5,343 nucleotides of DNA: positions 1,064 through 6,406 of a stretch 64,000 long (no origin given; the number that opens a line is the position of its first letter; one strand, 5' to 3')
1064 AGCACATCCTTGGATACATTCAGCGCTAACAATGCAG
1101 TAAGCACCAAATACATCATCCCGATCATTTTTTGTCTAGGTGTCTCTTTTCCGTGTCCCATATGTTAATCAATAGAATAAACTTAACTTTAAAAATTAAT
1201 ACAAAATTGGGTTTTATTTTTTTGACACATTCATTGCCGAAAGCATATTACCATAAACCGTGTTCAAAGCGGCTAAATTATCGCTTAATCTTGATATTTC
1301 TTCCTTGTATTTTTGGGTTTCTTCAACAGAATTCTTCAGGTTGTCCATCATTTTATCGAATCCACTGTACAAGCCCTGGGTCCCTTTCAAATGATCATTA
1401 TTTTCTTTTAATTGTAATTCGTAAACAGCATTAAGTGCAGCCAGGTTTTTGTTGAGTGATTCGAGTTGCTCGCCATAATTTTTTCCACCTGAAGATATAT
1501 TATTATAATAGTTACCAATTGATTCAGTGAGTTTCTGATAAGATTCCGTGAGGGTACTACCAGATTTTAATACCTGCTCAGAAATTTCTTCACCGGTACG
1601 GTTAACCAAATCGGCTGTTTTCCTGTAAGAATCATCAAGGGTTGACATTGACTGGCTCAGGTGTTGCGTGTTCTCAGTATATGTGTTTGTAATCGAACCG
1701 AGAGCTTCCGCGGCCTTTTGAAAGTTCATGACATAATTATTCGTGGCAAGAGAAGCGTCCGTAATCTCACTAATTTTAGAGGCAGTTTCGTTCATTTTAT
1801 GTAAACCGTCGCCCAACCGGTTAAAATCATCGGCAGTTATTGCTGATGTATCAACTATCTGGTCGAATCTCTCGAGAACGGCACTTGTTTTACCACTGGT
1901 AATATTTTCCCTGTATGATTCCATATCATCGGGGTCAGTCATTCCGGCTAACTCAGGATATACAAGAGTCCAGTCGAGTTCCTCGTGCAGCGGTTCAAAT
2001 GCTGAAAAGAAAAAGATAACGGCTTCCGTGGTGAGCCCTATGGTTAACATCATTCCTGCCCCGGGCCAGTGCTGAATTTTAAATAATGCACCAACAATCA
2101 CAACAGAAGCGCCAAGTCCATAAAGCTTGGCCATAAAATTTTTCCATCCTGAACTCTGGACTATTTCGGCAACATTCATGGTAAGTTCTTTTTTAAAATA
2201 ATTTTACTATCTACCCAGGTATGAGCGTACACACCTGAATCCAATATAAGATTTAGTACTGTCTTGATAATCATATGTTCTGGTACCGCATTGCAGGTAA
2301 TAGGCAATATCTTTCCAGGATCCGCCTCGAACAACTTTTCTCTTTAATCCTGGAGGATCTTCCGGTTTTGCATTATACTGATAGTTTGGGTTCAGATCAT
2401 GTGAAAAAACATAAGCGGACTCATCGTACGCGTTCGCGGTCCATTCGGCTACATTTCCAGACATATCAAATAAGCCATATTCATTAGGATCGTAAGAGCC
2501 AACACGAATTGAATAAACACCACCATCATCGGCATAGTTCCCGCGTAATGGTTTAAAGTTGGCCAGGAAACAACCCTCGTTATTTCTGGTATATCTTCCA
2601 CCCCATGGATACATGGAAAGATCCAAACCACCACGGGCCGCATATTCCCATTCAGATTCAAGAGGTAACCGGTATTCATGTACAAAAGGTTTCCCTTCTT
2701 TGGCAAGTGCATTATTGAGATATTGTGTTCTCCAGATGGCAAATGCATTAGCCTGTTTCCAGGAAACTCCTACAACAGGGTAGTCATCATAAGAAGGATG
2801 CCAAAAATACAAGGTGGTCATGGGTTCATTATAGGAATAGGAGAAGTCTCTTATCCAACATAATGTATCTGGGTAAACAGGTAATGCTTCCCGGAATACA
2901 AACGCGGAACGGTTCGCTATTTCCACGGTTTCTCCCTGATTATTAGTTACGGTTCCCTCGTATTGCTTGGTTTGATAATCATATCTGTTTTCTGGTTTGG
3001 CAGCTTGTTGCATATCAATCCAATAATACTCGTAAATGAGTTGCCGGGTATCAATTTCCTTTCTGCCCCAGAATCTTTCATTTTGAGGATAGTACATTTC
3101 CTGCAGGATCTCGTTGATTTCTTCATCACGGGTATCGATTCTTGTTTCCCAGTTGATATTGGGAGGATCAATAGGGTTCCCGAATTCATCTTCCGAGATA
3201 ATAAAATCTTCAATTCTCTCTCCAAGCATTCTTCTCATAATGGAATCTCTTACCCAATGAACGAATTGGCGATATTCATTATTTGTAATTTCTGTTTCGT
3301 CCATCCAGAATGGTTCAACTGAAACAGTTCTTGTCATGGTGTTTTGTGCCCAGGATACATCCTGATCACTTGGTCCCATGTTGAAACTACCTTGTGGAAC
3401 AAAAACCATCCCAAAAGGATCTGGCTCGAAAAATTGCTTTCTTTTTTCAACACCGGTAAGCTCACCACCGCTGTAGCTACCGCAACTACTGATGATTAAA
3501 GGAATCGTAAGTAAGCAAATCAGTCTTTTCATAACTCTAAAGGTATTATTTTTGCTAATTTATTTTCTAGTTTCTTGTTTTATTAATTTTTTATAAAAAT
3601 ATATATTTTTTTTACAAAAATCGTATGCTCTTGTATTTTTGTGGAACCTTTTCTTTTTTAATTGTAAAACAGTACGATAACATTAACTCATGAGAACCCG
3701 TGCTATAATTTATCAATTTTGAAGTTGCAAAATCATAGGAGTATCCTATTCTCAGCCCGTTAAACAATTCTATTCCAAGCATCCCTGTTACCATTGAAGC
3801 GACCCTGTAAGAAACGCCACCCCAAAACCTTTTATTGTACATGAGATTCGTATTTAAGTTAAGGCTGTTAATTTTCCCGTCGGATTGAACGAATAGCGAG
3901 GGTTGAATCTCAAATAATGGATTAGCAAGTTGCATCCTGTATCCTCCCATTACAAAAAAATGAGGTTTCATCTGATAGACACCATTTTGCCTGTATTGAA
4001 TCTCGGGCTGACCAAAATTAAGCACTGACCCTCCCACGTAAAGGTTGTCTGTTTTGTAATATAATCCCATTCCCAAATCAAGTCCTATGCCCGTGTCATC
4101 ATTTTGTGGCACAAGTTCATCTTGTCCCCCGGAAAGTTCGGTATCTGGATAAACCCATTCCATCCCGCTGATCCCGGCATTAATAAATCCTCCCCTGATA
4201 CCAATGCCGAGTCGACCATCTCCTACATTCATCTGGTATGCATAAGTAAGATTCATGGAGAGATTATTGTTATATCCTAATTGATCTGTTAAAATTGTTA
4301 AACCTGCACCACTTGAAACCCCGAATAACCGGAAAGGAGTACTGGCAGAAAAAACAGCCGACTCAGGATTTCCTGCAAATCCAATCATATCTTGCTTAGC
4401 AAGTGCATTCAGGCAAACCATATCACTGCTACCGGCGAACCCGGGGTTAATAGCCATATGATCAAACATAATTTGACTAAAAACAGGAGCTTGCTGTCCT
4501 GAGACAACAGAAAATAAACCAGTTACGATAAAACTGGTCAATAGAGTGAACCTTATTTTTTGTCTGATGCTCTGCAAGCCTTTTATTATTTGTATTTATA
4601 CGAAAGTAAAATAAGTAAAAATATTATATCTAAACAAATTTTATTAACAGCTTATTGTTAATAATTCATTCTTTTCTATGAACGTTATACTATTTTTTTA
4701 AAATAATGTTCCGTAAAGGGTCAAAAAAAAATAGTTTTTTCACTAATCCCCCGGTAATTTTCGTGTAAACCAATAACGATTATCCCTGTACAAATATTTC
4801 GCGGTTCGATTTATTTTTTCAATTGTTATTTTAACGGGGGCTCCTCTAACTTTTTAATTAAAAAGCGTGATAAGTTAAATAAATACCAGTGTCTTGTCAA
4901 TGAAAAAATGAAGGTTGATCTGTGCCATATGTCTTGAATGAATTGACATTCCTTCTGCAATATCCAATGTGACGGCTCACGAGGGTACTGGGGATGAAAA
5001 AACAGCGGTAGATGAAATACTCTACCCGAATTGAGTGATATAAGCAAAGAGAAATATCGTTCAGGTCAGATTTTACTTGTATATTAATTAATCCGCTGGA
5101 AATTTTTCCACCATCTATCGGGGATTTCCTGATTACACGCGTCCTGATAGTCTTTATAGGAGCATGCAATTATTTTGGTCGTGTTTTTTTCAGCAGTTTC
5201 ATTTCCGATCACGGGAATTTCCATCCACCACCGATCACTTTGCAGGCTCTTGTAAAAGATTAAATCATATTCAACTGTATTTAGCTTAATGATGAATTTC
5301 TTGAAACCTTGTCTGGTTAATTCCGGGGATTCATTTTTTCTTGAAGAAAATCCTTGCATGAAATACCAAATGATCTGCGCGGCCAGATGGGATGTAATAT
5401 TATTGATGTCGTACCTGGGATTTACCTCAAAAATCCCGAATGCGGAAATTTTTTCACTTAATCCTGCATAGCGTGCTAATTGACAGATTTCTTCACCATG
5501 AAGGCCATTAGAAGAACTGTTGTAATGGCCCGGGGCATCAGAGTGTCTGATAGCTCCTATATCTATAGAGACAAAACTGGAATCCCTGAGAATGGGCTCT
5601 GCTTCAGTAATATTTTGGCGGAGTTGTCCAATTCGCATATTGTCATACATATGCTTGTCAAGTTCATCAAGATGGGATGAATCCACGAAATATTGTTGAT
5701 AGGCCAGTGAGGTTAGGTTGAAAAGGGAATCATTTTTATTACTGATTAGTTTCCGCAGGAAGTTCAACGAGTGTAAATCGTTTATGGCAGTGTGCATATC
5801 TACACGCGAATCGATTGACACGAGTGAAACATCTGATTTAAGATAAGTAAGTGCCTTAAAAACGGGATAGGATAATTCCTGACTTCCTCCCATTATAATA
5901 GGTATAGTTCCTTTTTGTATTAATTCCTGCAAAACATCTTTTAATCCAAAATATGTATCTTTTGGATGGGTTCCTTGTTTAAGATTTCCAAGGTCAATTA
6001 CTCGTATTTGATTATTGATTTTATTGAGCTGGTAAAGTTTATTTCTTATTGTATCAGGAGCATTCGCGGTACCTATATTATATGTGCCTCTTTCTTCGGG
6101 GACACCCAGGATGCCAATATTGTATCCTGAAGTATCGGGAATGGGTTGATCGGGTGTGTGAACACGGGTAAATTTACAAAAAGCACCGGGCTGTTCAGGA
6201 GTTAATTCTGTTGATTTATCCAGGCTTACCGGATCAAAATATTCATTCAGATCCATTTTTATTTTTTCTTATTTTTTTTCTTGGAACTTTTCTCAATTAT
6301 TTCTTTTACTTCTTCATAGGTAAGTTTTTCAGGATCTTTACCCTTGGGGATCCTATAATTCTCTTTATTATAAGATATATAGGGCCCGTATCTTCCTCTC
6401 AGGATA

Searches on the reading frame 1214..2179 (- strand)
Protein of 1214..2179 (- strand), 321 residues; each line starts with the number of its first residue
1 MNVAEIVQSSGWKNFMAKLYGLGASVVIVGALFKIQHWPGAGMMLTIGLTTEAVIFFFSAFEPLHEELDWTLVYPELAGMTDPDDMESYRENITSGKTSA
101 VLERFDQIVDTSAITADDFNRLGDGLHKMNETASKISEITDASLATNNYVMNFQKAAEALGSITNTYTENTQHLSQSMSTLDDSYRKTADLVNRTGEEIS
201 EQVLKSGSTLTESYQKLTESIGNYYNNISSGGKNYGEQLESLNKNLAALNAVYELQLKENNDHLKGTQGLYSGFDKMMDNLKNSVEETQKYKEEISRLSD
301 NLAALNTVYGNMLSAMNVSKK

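Call 18: find_encoding_contigs(protein=window:1214-2179:-, flank=10000, max_places=4)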
Protein window:1214-2179:- (321 aa): 7 contigs read that carry it; 4 places shown.
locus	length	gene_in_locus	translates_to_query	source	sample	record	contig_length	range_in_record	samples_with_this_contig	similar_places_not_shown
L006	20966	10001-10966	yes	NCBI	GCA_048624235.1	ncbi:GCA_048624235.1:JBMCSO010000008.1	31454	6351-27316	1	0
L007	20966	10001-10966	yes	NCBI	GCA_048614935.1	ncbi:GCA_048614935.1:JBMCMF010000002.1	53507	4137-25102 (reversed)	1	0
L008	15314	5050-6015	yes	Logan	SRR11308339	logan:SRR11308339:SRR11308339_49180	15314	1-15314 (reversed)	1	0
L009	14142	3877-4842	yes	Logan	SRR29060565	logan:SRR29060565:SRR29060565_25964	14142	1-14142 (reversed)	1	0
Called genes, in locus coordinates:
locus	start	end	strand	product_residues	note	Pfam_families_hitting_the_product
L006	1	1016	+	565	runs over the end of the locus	PF00005:ABC_tran, PF02463:SMC_N (faint), PF13401:AAA_22 (faint), PF13304:AAA_21 (faint), PF08352:oligo_HPY (weak), PF00005:ABC_tran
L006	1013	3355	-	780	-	PF00912:Transgly, PF28500:PBP_middle, PF00905:Transpeptidase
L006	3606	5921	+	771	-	PF01751:Toprim, PF01131:Topoisom_bac, PF13368:Toprim_C_rpt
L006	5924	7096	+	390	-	PF00491:Arginase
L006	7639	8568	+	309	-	PF11751:PorP_SprF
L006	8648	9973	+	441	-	PF03781:FGE-sulfatase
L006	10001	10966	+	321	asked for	PF22827:GldL_N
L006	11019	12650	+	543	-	PF12081:GldM_1st, PF21601:GldM_2nd, PF21602:GldM_3rd, PF12080:GldM_4th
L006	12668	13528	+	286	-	PF19841:GldN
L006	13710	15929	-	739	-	PF12895:ANAPC3 (faint), PF13174:TPR_6 (faint), PF13428:TPR_14 (faint), PF14559:TPR_19 (faint), PF24575:TPR_Slam (faint), PF13181:TPR_8 (faint), PF13424:TPR_12 (weak), PF00515:TPR_1 (weak), +6 more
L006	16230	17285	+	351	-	PF01103:Omp85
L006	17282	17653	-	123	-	PF02518:HATPase_c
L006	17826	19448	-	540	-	PF00501:AMP-binding, PF13193:AMP-binding_C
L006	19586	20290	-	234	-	-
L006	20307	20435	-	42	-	-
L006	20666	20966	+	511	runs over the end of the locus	PF00749:tRNA-synt_1c, PF19269:Anticodon_2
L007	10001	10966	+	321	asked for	PF22827:GldL_N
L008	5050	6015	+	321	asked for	PF22827:GldL_N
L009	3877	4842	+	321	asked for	PF22827:GldL_N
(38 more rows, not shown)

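Call 43: find_homologous_proteins(query=L006:20666-20965:+, max_evalue=1e-20)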
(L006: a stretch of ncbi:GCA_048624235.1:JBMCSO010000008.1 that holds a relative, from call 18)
Query L006:20666-20965:+ (100 aa): 5123 proteins with E <= 1e-20 among 8000 candidates; the best 120 are listed.
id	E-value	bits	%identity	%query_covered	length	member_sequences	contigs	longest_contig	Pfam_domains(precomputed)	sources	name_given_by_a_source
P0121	1.1e-62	226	100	100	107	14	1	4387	PF00749.28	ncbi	ncbi:MAG: glutamate--tRNA ligase family protein, partial [bacterium]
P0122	1.9e-47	177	78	97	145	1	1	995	PF00749.28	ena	-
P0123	3.7e-47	176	78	95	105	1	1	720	PF00749.28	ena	-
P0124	1.3e-46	175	76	96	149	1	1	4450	PF00749.28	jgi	jgi:glutamyl-tRNA synthetase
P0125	1.8e-46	174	77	100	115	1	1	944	PF00749.28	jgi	jgi:glutamyl-tRNA synthetase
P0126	4.3e-46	173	74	97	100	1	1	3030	PF00749.28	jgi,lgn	-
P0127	6.8e-46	172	74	100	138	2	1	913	PF00749.28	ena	-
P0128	7.0e-46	172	76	96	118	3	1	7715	PF00749.28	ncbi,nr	ncbi:MAG: glutamate--tRNA ligase, partial [Prolixibacteraceae bacterium]|nr:glutamate--tRNA ligase [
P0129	1.4e-45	171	74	97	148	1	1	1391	PF00749.28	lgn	-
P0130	1.5e-45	171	79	96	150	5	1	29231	PF00749.28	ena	-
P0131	1.8e-45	171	73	100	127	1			PF00749.28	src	-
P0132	2.2e-45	171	75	100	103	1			PF00749.28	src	-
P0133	2.3e-45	171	77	96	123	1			PF00749.28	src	-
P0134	3.5e-45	170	76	96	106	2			PF00749.28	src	-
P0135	4.0e-45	170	78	96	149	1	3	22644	PF00749.28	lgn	-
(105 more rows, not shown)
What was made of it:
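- Tried and rejected: One protein search was spent on a 100-aa GltX fragment and returned mostly partial proteins (call 43), which was a poor choice.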

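Call 46: find_homologous_proteins(query=L006:13710-15929:-, max_evalue=1e-30)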
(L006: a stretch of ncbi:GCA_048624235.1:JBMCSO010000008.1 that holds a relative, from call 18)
Query L006:13710-15929:- (739 aa): 2815 proteins with E <= 1e-30 among 8000 candidates; the best 120 are listed.
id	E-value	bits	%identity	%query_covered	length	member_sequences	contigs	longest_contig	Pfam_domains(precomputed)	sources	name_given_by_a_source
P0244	0.0e+0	1675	99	100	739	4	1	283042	PF14559.13,PF00515.35,PF12895.14,PF13424.13,PF13176.13,PF21033.5,PF13428.13,PF13181.13,PF07719.24,PF13174.13,PF13374.13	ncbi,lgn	-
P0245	1.6e-241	822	51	100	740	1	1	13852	PF14559.13,PF00515.35,PF12895.14,PF13424.13,PF13176.13,PF13428.13,PF13181.13,PF07719.24,PF13174.13,PF13374.13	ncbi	-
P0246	7.5e-241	820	50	100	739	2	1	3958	PF23914.2,PF13176.13,PF13428.13,PF13374.13,PF14559.13,PF13371.13,PF00515.35,PF12895.14,PF13424.13,PF21033.5,PF13432.13,PF13181.13,PF07719.24,PF13174.13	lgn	-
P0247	2.0e-237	808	49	99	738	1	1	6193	PF13414.13,PF13176.13,PF13428.13,PF13374.13,PF14559.13,PF00515.35,PF12895.14,PF13424.13,PF13432.13,PF13429.13,PF13181.13,PF07719.24,PF13174.13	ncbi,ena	-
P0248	5.5e-235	800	49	100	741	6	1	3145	PF14559.13,PF00515.35,PF12895.14,PF13424.13,PF13176.13,PF13428.13,PF13181.13,PF07719.24,PF13174.13,PF13374.13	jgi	jgi:tetratricopeptide (TPR) repeat protein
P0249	5.6e-234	797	48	99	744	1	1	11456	PF14559.13,PF00515.35,PF13424.13,PF13176.13,PF21033.5,PF13428.13,PF13181.13,PF07719.24,PF13174.13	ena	-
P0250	1.9e-233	795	50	99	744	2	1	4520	PF13431.13,PF23914.2,PF13414.13,PF13176.13,PF13428.13,PF13374.13,PF14559.13,PF00515.35,PF12895.14,PF13424.13,PF21033.5,PF13432.13,PF13181.13,PF07719.24,PF13174.13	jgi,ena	-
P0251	3.5e-233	794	49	99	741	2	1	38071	PF13414.13,PF13176.13,PF13428.13,PF13374.13,PF14559.13,PF00515.35,PF12895.14,PF13424.13,PF13432.13,PF13429.13,PF13181.13,PF07719.24,PF13174.13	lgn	-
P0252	5.1e-233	794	49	100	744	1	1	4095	PF14559.13,PF23914.2,PF13414.13,PF00515.35,PF13424.13,PF13176.13,PF21033.5,PF13428.13,PF13181.13,PF07719.24,PF13174.13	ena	-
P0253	5.8e-233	794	48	99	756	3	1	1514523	PF23914.2,PF13414.13,PF13176.13,PF13428.13,PF13374.13,PF14559.13,PF24575.2,PF00515.35,PF13424.13,PF13181.13,PF07719.24,PF13174.13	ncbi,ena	-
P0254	6.1e-233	793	49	100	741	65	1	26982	PF13414.13,PF13176.13,PF13428.13,PF13374.13,PF14559.13,PF00515.35,PF12895.14,PF13424.13,PF13432.13,PF13181.13,PF07719.24,PF13174.13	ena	-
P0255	1.0e-232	793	48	100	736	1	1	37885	PF13176.13,PF13428.13,PF13374.13,PF14559.13,PF24575.2,PF00515.35,PF12895.14,PF13424.13,PF21033.5,PF13432.13,PF13181.13,PF07719.24,PF13174.13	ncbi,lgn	-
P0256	1.3e-232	792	48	100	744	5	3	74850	PF14559.13,PF00515.35,PF13424.13,PF13176.13,PF13428.13,PF13181.13,PF07719.24,PF13174.13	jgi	jgi:tetratricopeptide (TPR) repeat protein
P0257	2.4e-232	791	49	100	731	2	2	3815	PF13414.13,PF13176.13,PF13428.13,PF13374.13,PF14559.13,PF00515.35,PF12895.14,PF13424.13,PF13432.13,PF13181.13,PF07719.24,PF13174.13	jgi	-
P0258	5.2e-232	790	48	100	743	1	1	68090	PF14559.13,PF14853.13,PF00515.35,PF13424.13,PF13176.13,PF21033.5,PF13428.13,PF13181.13,PF07719.24,PF13174.13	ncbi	-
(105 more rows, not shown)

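Call 47: find_encoding_contigs(protein=P0244, flank=10000, max_places=3)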
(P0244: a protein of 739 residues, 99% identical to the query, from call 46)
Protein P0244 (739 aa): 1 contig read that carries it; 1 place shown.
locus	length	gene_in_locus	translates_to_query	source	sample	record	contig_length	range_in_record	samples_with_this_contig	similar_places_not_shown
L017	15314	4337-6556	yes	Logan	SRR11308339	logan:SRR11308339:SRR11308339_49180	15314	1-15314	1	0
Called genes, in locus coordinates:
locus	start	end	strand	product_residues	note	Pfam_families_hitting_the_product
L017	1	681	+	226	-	?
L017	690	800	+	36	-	-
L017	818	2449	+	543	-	PF00501:AMP-binding, PF13193:AMP-binding_C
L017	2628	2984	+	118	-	PF02518:HATPase_c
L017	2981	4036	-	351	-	PF01103:Omp85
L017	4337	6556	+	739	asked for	PF12895:ANAPC3 (faint), PF13174:TPR_6 (faint), PF13428:TPR_14 (faint), PF14559:TPR_19 (faint), PF13181:TPR_8 (faint), PF13176:TPR_7 (faint), PF13424:TPR_12 (weak), PF00515:TPR_1 (weak), +3 more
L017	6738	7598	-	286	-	PF19841:GldN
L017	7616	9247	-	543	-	PF12081:GldM_1st, PF21601:GldM_2nd, PF21602:GldM_3rd, PF12080:GldM_4th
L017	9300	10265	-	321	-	PF22827:GldL_N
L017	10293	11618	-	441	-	PF03781:FGE-sulfatase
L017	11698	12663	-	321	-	PF11751:PorP_SprF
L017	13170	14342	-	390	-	PF00491:Arginase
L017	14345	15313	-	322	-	?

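Call 48: find_encoding_contigs(protein=P0245, flank=10000, max_places=2)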
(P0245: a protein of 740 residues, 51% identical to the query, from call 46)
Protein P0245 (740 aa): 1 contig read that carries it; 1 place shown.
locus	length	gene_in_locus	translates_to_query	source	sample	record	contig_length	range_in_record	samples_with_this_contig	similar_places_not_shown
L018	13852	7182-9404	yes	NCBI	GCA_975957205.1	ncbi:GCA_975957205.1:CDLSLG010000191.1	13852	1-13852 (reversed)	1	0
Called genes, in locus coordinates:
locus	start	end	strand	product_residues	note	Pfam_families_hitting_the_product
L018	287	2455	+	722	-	PF00072:Response_reg, PF13188:PAS_8 (weak), PF13426:PAS_9 (weak), PF00512:HisKA, PF02518:HATPase_c, PF00072:Response_reg, PF03709:OKR_DC_1_N (faint)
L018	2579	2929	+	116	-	PF02311:AraC_binding, PF07883:Cupin_2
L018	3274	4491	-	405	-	PF01839:FG-GAP (faint), PF13517:FG-GAP_3 (weak)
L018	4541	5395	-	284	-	PF01116:F_bP_aldolase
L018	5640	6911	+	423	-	PF18294:Pept_S41_N, PF03572:Peptidase_S41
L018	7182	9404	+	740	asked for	PF13174:TPR_6 (faint), PF13428:TPR_14 (faint), PF14559:TPR_19 (faint), PF00515:TPR_1 (faint), PF07719:TPR_2 (faint), PF13176:TPR_7 (faint), PF13181:TPR_8 (faint), PF13374:TPR_10 (faint), +2 more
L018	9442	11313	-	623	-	PF00656:Peptidase_C14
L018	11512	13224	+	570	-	PF01235:Na_Ala_symp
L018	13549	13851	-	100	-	?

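Call 49: find_encoding_contigs(protein=P0253, flank=10000, max_places=1)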
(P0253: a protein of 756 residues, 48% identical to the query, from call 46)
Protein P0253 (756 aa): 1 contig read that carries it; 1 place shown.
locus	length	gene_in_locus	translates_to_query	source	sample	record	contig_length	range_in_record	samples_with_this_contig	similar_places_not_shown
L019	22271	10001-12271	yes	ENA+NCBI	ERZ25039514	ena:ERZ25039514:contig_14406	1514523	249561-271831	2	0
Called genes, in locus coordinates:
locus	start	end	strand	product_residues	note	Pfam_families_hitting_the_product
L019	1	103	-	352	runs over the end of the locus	PF06580:His_kinase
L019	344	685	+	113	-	PF01618:MotA_ExbB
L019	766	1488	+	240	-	-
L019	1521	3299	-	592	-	PF00571:CBS (faint), PF00654:Voltage_CLC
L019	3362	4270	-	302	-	PF00583:Acetyltransf_1, PF13527:Acetyltransf_9 (faint), PF13508:Acetyltransf_7 (faint), PF08445:FR47 (faint), PF13673:Acetyltransf_10 (faint), PF00583:Acetyltransf_1 (weak)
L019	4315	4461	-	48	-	-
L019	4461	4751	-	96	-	-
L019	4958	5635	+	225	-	PF00072:Response_reg, PF00486:Trans_reg_C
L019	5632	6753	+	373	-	PF00512:HisKA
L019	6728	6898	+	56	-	PF02518:HATPase_c (weak)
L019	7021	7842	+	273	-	PF11396:PepSY_like (faint)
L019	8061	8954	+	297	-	PF01436:NHL (faint)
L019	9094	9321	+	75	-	PF19628:DUF6132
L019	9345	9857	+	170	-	PF00085:Thioredoxin, PF13098:Thioredoxin_2 (weak), PF13905:Thioredoxin_8 (faint)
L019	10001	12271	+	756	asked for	PF13174:TPR_6 (faint), PF13428:TPR_14 (faint), PF13176:TPR_7 (faint), PF23914:TPR_CcmH_CycH (faint), PF00515:TPR_1 (faint), PF07719:TPR_2 (faint), PF13374:TPR_10 (faint), PF13424:TPR_12 (faint), +4 more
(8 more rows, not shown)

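Call 71: find_encoding_contigs(protein=P0122, flank=3000, max_places=2)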
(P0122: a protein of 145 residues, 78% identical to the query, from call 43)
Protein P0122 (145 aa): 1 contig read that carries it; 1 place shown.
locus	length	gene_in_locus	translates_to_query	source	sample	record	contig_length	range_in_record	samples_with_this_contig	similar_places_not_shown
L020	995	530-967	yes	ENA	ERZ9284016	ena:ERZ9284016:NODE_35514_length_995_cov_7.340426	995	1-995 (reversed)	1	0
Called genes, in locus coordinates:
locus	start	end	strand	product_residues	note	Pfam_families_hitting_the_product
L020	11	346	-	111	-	-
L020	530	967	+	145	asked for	PF00749:tRNA-synt_1c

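Call 72: find_encoding_contigs(protein=P0123, flank=3000, max_places=2)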
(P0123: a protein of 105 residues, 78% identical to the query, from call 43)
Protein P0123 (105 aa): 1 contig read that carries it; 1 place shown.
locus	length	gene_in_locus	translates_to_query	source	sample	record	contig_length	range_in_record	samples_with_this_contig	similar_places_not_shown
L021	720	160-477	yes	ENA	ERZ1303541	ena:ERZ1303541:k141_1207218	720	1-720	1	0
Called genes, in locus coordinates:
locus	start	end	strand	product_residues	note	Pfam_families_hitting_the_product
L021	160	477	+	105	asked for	PF00749:tRNA-synt_1c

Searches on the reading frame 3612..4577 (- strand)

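Call 11: search_protein_families(library=pfam, proteins=[window:3612-4577:-])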
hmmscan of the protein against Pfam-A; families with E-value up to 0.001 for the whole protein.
window:3612-4577:- (321 aa): 2 families
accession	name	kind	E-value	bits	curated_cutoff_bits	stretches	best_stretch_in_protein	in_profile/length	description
PF11751.14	PorP_SprF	-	9.8e-60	202.8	22.3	1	26-302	2-273/273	Type IX secretion system membrane protein PorP/SprF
PF13729.12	TraF_2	-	6.7e-05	22.7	25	1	109-214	142-253/264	F plasmid transfer operon, TraF, protein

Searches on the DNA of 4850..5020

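Call 68: search_rna_families(source=window, start=4850, end=5020, threshold=evalue, max_evalue=10)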
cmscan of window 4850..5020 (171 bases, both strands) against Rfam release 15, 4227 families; matches with E-value up to 10: 2.
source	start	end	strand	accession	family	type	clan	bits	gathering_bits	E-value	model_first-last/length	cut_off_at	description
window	4894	4975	+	RF01218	snR41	Gene; snRNA; snoRNA; CD-box;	CL00068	14.4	50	9.1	1-111/111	no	Small nucleolar RNA snR41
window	4948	4979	+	RF04333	Plastid-ycf3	Intron;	-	10.5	55.2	4.5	1-47/47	no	Plastid-ycf3 group II-D1 intron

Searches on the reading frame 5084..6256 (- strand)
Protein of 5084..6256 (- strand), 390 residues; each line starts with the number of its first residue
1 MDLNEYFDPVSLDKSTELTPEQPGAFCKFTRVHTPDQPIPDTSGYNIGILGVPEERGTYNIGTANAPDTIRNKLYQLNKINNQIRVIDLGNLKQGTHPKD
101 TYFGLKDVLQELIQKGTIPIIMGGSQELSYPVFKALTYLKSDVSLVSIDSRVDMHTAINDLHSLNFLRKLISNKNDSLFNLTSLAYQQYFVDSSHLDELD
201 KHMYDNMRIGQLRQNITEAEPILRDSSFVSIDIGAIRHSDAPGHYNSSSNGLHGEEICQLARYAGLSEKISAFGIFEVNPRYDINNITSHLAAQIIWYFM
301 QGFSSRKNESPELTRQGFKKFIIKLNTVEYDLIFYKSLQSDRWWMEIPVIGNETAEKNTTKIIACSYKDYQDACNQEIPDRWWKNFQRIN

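Call 11: search_protein_families(library=pfam, proteins=[window:5084-6256:-])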
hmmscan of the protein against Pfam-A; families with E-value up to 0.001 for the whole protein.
window:5084-6256:- (390 aa): 1 family
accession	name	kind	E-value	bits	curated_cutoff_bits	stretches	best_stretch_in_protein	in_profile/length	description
PF00491.26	Arginase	-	6.5e-30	105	22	1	46-299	2-277/280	Arginase family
